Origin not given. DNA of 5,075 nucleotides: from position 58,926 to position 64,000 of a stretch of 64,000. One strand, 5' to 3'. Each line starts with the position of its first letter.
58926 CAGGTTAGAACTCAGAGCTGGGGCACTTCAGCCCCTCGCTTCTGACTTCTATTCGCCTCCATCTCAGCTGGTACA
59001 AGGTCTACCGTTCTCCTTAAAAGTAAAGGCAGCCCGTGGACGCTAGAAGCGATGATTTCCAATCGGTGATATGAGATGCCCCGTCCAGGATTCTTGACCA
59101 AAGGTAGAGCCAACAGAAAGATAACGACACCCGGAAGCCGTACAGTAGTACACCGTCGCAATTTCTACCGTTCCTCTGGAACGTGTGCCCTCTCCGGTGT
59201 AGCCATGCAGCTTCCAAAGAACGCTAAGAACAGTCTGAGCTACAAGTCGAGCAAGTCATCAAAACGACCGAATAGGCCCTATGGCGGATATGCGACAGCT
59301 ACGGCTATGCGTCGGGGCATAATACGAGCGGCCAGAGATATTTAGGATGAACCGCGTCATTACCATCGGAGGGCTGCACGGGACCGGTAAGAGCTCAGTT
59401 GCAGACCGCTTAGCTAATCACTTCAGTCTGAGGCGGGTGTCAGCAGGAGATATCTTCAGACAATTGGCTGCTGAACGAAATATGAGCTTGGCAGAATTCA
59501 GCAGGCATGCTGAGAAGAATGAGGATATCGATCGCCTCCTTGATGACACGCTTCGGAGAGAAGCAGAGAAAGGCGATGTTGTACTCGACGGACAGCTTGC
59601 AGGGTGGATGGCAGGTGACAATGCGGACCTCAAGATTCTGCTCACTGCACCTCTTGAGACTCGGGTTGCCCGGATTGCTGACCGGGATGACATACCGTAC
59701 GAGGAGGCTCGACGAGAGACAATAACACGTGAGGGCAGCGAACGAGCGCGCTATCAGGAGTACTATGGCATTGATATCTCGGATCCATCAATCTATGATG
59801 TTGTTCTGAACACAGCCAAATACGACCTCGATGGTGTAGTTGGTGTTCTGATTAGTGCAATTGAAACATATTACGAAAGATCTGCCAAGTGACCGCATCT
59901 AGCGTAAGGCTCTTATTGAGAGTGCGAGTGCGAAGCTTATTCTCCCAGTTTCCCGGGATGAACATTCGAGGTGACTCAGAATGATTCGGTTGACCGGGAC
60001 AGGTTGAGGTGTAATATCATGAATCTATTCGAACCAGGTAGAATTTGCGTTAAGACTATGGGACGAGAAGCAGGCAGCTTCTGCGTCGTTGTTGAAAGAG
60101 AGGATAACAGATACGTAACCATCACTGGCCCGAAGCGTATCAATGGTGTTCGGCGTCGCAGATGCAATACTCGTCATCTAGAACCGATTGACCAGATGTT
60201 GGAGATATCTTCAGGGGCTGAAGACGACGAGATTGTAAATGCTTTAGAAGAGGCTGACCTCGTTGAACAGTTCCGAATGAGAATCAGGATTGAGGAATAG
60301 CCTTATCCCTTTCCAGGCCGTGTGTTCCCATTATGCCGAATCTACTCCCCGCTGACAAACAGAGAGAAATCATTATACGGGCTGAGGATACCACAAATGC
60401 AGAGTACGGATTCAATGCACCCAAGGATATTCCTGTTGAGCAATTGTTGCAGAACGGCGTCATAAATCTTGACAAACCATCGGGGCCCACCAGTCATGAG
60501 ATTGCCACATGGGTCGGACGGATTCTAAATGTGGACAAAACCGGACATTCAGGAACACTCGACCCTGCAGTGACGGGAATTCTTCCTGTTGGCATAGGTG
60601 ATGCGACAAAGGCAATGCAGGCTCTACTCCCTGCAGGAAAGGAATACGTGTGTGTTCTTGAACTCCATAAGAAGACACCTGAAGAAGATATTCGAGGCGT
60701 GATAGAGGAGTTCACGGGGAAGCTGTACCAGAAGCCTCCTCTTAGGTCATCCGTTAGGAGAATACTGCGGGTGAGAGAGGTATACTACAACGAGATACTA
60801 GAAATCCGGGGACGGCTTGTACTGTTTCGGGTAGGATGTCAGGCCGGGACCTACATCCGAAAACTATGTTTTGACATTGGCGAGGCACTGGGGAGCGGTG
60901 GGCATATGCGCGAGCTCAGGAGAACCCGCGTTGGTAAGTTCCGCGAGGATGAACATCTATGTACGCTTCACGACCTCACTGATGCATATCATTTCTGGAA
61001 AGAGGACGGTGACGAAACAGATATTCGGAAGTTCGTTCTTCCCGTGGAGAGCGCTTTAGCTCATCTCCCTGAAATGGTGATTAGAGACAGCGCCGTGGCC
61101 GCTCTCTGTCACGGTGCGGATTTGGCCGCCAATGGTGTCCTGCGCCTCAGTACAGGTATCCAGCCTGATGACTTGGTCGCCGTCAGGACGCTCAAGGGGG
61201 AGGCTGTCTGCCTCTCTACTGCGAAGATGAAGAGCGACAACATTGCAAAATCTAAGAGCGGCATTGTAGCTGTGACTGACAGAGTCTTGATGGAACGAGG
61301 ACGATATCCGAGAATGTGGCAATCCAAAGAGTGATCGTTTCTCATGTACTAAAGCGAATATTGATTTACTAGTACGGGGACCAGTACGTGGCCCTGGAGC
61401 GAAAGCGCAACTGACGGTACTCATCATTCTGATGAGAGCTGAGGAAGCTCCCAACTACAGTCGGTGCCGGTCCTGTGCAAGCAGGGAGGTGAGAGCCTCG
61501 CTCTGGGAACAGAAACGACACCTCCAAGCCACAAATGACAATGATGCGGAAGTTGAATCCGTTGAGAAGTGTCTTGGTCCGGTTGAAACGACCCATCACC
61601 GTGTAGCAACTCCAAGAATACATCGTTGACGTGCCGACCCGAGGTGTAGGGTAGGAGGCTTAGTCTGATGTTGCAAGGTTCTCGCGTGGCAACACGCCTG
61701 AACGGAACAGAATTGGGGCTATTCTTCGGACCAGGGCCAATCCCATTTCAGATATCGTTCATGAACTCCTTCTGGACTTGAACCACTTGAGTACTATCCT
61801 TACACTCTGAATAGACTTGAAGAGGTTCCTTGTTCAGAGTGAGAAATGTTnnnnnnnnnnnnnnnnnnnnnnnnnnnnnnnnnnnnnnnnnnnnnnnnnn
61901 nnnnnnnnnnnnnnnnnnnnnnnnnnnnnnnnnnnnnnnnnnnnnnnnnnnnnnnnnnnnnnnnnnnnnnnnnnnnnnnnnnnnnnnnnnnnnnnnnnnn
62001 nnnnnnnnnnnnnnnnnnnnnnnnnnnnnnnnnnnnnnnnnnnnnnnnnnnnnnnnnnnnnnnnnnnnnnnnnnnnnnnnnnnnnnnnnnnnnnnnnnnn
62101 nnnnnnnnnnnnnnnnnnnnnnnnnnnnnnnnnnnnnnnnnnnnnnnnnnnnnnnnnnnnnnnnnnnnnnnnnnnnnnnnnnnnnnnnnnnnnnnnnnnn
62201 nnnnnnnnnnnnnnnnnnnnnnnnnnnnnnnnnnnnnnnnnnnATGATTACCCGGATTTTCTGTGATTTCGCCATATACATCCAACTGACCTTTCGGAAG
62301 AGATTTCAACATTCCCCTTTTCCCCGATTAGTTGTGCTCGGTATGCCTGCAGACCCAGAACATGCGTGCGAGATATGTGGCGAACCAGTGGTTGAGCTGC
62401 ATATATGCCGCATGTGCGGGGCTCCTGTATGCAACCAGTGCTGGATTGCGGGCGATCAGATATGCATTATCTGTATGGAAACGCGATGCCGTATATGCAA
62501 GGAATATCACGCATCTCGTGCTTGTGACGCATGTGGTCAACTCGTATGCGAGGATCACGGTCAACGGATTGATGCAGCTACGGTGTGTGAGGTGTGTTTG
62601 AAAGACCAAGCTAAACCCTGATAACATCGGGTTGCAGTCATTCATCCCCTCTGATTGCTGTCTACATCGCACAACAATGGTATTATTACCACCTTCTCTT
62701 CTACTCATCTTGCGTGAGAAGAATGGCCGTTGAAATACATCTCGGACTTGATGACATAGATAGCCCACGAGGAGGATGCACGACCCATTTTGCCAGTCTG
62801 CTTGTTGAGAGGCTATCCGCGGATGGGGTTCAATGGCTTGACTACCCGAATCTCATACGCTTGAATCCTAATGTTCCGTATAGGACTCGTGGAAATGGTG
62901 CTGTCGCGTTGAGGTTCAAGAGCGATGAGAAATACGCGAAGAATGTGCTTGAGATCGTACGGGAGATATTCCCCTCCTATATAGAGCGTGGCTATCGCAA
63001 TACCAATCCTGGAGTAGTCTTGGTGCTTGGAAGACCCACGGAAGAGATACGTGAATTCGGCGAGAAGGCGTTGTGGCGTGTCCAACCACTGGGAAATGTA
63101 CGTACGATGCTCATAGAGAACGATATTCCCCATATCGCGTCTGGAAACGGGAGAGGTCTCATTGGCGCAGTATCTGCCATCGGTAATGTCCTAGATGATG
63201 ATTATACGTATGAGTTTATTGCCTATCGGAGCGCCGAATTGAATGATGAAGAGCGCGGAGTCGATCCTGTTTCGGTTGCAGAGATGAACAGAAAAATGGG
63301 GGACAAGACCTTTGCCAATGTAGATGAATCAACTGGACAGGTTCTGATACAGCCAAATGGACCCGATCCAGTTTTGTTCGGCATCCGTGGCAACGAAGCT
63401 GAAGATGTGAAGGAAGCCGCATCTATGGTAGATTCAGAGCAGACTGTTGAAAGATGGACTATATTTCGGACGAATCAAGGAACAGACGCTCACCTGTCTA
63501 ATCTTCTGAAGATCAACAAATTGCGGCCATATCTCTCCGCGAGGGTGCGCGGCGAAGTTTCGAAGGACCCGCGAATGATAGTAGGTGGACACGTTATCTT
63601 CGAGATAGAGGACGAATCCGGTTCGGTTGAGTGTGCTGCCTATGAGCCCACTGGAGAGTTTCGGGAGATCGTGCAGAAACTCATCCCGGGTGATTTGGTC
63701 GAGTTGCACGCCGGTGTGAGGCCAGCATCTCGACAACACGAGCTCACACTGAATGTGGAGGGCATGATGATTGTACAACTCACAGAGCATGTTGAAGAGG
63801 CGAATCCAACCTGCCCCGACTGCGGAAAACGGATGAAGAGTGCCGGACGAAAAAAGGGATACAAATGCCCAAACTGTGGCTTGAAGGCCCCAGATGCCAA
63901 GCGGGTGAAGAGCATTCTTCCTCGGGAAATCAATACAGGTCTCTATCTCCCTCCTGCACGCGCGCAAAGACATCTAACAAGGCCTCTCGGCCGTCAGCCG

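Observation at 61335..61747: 413-nt GC-rich noncoding interval between cbf5 and tsr3 with hairpins typical of a structured RNA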

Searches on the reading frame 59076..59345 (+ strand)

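Call 49: search_protein_families(library=pfam, proteins=[window:59076-59345:+])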
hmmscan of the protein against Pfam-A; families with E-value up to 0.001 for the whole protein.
window:59076-59345:+ (89 aa): 1 family
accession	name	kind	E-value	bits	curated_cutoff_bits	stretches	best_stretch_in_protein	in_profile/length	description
PF01199.23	Ribosomal_L34e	-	4.3e-10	40.2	27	1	2-86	9-93/94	Ribosomal protein L34e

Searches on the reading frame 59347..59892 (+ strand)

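Call 7: search_protein_families(library=pfam, proteins=[window:59347-59892:+])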
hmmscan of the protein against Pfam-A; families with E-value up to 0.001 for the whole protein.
window:59347-59892:+ (181 aa): 8 families
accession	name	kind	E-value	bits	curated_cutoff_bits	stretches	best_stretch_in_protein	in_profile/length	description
PF13189.12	Cytidylate_kin2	-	1e-26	94.6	28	1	4-158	1-176/176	Cytidylate kinase-like family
PF13238.12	AAA_18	-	3.8e-20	73.1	29.4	1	5-123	1-121/128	AAA domain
PF13207.12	AAA_17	-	6.8e-15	56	27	1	9-114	2-123/136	AAA domain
PF02224.24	Cytidylate_kin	-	7.4e-12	45.9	26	2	56-166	93-203/211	Cytidylate kinase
PF13671.12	AAA_33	-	6.8e-07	30.1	27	1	4-81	1-76/143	AAA domain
PF01121.26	CoaE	-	9.1e-05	22.7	27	0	4-56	2-53/180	Dephospho-CoA kinase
PF00406.28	ADK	-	0.00015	22.4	26.8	1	9-82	3-81/151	Adenylate kinase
PF13191.12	AAA_16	-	0.00018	22.5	32.6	1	3-97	25-104/167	AAA ATPase domain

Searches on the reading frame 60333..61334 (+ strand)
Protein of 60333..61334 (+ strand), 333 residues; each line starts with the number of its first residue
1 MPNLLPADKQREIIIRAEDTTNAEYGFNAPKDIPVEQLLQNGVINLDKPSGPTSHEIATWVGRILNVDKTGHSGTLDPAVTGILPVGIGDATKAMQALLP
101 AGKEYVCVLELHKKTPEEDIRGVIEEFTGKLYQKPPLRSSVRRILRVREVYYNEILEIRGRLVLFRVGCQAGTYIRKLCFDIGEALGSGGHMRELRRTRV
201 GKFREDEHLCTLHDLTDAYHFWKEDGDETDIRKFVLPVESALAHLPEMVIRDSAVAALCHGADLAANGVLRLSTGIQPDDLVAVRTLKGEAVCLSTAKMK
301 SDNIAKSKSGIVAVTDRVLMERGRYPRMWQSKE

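Call 7: search_protein_families(library=pfam, proteins=[window:60333-61334:+])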
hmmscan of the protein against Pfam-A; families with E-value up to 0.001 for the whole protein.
window:60333-61334:+ (333 aa): 5 families
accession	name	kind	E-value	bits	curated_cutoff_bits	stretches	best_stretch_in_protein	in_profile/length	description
PF16198.10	TruB_C_2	-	5e-27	94.3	29.3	1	176-242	1-65/66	tRNA pseudouridylate synthase B C-terminal domain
PF01509.24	TruB_N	-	3.4e-25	89.6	27.3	1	63-175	2-149/149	TruB family pseudouridylate synthase (N terminal domain)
PF01472.26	PUA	-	1e-16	61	24.8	1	246-319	1-74/74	PUA domain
PF08068.17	DKCLD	-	3.3e-14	53.1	27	1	9-57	10-57/58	DKCLD (NUC011) domain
PF21238.2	Pus10_C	-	6.5e-06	26.3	27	1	102-178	123-201/232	Pus10, C-terminal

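Call 8: find_related_loci(query=window:60333-61334:+, collection=genome_contigs, flank=4000)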
Query window:60333-61334:+ (333 aa) in genome_contigs; peptide patterns used: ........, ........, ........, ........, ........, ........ (x = any residue, [..] = any of these).
180 stretches matched a pattern; 120 encode a relative of the query (tblastn E <= 1e-3); the best 80 are kept; 80 distinct loci.
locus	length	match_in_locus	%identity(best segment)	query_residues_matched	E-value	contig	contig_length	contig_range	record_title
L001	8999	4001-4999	94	1-333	0e+0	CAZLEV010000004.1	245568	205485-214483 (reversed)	MAG TPA_asm: uncultured archaeon isolate binchicken_co379_69 genome assembly, contig: NODE_28_length_245568_cov_17.00125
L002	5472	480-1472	76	3-333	8e-177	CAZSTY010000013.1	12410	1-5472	MAG TPA_asm: uncultured archaeon isolate SRP338002_co1_132 genome assembly, contig: NODE_4772_length_12410_cov_6.434966,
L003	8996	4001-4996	71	1-332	5e-169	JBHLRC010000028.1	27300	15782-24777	MAG: Candidatus Thorarchaeota archaeon isolate QM2B.38 QM2B.38@1167, whole genome shotgun sequence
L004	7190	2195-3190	72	1-332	3e-169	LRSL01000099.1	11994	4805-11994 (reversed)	MAG: Candidatus Thorarchaeota archaeon SMTZ1-45 WOR1_30_36_6241, whole genome shotgun sequence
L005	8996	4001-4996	70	1-332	2e-167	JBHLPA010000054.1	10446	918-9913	MAG: Promethearchaeota archaeon isolate DZ3S.355 DZ3S.355@22620, whole genome shotgun sequence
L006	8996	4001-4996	70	1-332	1e-166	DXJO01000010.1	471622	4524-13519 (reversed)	MAG TPA_asm: Candidatus Thorarchaeota archaeon isolate MAG_9 k127_45482, whole genome shotgun sequence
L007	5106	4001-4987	71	4-332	8e-167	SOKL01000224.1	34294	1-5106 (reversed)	MAG: Candidatus Thorarchaeota archaeon isolate E44_bin77 NODE_306_length_34294_cov_5.702211, whole genome shotgun sequen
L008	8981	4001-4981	72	4-330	2e-165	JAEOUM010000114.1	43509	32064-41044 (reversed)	MAG: Candidatus Thorarchaeota archaeon isolate FT5_021 k127_32426961, whole genome shotgun sequence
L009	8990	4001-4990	73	1-330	4e-165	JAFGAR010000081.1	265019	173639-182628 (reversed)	MAG: Candidatus Thorarchaeota archaeon isolate Zod_maxbin.0292 k87_2770437, whole genome shotgun sequence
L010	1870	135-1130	69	1-332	1e-177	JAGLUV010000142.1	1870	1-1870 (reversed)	MAG: Candidatus Thorarchaeota archaeon isolate RS_11_42 ZL20.bin.42.fa_142, whole genome shotgun sequence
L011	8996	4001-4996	73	1-332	6e-164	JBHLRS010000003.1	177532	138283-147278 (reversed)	MAG: Candidatus Thorarchaeota archaeon isolate TM1S.264 TM1S.264@32, whole genome shotgun sequence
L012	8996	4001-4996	67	1-332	1e-159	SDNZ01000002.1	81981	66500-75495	MAG: Candidatus Thorarchaeota archaeon isolate AMARA_8 AMARA-sed17-337, whole genome shotgun sequence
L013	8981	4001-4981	72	4-330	8e-159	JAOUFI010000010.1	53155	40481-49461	MAG: Candidatus Thorarchaeota archaeon isolate 4_1_July_SF_Bin37 4_1_July_SF_Bin37_scaffold_161_c1, whole genome shotgun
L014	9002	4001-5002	67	1-333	3e-158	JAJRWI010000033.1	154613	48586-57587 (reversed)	MAG: archaeon isolate Dive96_bin2.169 k141_2227867, whole genome shotgun sequence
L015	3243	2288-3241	69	1-318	4e-162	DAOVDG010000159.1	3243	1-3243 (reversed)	MAG TPA_asm: Candidatus Thorarchaeota archaeon isolate CSMAG_1051 CSMAG_1051_k141_4344457_length_3243_cov_57.1654, whole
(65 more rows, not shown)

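Call 49: search_protein_families(library=pfam, proteins=[L012:5488-6699:+])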
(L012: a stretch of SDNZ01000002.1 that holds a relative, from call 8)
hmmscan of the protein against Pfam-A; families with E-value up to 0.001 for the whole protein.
L012:5488-6699:+ (403 aa): 1 family
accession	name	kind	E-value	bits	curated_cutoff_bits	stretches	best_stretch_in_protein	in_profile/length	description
PF14870.12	PSII_BNR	-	3e-18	66.6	27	2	265-340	12-91/303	Photosynthesis system II assembly factor YCF48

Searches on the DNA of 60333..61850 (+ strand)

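Call 4: search_rna_families(source=window, start=61250, end=61850, threshold=evalue, max_evalue=10)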
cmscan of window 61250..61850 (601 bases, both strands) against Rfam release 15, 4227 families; matches with E-value up to 10: 3.
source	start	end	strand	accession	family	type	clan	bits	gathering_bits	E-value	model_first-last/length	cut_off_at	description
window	61395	61733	+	RF00373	RNaseP_arch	Gene; ribozyme;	CL00002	151.9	84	5e-45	1-288/288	no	Archaeal RNase P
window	61294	61337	+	RF01197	snR39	Gene; snRNA; snoRNA; CD-box;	CL00054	16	40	6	1-95/95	no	Small nucleolar RNA snR39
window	61706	61805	-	RF01498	Afu_190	Gene; snRNA; snoRNA; CD-box;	-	12.6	35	5.9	1-100/100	no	A. fumigatus snoRNA Afu_190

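Call 10: search_rna_families(sources=[L001, L002, L003, L004, L005, L006, L007, L008, L009, L010, L011, L012, L013, L014, L015, L016, L017, L018, L019], threshold=gathering)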
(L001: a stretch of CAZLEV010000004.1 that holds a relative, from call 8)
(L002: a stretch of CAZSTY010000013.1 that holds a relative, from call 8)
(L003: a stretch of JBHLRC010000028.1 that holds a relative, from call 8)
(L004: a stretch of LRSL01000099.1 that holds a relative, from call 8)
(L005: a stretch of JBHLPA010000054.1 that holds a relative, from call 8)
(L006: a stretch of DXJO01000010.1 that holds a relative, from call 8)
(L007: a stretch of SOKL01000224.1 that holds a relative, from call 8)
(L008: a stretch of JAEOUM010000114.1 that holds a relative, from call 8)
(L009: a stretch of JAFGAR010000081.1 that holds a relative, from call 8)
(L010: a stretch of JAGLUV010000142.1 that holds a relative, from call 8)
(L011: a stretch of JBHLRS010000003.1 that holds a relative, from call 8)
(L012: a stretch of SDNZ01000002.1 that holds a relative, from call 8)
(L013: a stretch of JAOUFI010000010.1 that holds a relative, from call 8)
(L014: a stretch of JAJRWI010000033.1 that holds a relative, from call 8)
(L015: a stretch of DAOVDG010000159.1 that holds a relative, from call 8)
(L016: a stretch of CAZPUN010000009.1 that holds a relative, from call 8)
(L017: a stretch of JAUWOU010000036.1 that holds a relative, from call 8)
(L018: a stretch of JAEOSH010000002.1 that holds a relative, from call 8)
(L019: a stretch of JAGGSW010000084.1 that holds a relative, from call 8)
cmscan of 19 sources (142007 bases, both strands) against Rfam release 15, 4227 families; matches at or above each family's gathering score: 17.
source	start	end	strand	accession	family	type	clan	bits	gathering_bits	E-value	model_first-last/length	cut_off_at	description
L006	5086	5430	+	RF00373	RNaseP_arch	Gene; ribozyme;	CL00002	171.9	84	6.2e-49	1-288/288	no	Archaeal RNase P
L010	1220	1564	+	RF00373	RNaseP_arch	Gene; ribozyme;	CL00002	171.7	84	7.3e-49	1-288/288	no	Archaeal RNase P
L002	1537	1882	+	RF00373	RNaseP_arch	Gene; ribozyme;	CL00002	169.9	84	2.7e-48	1-288/288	no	Archaeal RNase P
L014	5066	5403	+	RF00373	RNaseP_arch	Gene; ribozyme;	CL00002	169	84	5.2e-48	1-288/288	no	Archaeal RNase P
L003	5065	5403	+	RF00373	RNaseP_arch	Gene; ribozyme;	CL00002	166.3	84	3.5e-47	1-288/288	no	Archaeal RNase P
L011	5045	5383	+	RF00373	RNaseP_arch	Gene; ribozyme;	CL00002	164.6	84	1.2e-46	1-288/288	no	Archaeal RNase P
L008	5055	5393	+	RF00373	RNaseP_arch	Gene; ribozyme;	CL00002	163.1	84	3.7e-46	1-288/288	no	Archaeal RNase P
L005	5065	5403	+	RF00373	RNaseP_arch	Gene; ribozyme;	CL00002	159.7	84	4.3e-45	1-288/288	no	Archaeal RNase P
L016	3562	3897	-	RF00373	RNaseP_arch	Gene; ribozyme;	CL00002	159.1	84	6.6e-45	1-288/288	no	Archaeal RNase P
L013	5055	5393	+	RF00373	RNaseP_arch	Gene; ribozyme;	CL00002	157.1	84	2.7e-44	1-288/288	no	Archaeal RNase P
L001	5063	5401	+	RF00373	RNaseP_arch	Gene; ribozyme;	CL00002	153.9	84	2.8e-43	1-288/288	no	Archaeal RNase P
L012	5065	5403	+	RF00373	RNaseP_arch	Gene; ribozyme;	CL00002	152.7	84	6.6e-43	1-288/288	no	Archaeal RNase P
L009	5070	5410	+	RF00373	RNaseP_arch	Gene; ribozyme;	CL00002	146.2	84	7e-41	1-288/288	no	Archaeal RNase P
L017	5068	5322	+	RF00373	RNaseP_arch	Gene; ribozyme;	CL00002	115.2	84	3.6e-31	1-237/288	3'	Archaeal RNase P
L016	136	243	+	RF00005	tRNA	Gene; tRNA;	CL00001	43.7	29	1.2e-05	1-71/71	no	tRNA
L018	5723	5840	+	RF00005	tRNA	Gene; tRNA;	CL00001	39.3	29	0.00019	1-71/71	no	tRNA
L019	5776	5899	+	RF00005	tRNA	Gene; tRNA;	CL00001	39.3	29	0.00019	1-71/71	no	tRNA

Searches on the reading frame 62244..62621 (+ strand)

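Call 7: search_protein_families(library=pfam, proteins=[window:62244-62621:+])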
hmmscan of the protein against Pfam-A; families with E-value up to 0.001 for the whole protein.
window:62244-62621:+ (125 aa): 1 family
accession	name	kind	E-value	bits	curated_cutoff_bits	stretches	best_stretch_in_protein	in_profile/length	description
PF00643.29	zf-B_box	-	0.00073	20.1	24.1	0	79-104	3-28/42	B-box zinc finger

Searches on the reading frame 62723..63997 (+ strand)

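Call 49: search_protein_families(library=pfam, proteins=[window:62723-63997:+])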
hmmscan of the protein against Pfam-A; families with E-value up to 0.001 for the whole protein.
window:62723-63997:+ (425 aa): 4 families
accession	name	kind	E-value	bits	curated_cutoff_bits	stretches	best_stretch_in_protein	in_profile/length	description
PF08489.16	TiaS_FLD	-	1.7e-37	128.5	21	1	143-257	1-116/116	TiaS FLD domain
PF22641.2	TiaS_TCKD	-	1.6e-19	70.9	27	1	7-131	2-145/156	TiaS TCKD domain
PF23783.1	Zn_ribbon_TiaS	-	2e-15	56.6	27.3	1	361-403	1-41/41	TiaS C-terminal zinc ribbon domain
PF01336.31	tRNA_anti-codon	-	1.9e-07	31.4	27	1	274-350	2-74/75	OB-fold nucleic acid binding domain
